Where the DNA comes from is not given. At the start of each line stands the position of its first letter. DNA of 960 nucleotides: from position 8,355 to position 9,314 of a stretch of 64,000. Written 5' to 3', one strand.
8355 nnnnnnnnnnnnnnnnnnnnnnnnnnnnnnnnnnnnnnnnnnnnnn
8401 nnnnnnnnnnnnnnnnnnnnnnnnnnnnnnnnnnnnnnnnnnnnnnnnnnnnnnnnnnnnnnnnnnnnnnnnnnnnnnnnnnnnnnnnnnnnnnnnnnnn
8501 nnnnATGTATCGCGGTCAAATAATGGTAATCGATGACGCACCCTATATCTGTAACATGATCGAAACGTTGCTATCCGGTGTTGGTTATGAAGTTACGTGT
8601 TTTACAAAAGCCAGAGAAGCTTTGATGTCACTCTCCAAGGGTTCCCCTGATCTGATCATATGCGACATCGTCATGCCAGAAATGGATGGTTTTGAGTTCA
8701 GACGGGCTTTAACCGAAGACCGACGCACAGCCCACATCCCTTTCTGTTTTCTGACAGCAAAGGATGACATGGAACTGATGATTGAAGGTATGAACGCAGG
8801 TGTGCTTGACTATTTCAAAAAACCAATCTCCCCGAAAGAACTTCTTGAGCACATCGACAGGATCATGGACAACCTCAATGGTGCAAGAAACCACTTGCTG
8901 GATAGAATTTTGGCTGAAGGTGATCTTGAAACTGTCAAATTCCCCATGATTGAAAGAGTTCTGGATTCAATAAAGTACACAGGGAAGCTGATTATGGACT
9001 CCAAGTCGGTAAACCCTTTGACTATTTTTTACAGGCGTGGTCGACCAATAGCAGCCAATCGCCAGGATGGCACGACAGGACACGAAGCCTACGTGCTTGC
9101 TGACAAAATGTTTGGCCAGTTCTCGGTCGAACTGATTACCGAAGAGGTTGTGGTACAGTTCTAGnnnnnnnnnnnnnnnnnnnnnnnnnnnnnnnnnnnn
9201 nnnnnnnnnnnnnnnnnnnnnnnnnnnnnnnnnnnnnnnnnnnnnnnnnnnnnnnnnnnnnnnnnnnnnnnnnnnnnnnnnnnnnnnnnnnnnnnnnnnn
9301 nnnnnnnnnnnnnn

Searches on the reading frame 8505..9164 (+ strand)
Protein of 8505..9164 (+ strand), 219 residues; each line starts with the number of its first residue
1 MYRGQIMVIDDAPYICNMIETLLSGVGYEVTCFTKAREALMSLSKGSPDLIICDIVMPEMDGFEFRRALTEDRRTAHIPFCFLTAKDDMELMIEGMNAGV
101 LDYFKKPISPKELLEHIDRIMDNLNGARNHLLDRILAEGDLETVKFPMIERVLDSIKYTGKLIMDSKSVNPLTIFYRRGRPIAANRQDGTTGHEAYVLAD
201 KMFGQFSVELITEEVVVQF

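Call 43: search_protein_families(library=pfam, proteins=[window:8505-9164:+], max_evalue=0.001)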
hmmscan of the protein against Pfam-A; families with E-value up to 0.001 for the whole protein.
window:8505-9164:+ (219 aa): 1 family
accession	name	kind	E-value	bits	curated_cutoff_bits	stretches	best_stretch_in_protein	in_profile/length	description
PF00072.30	Response_reg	-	9e-26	90.7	30.2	1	6-117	1-110/111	Response regulator receiver domain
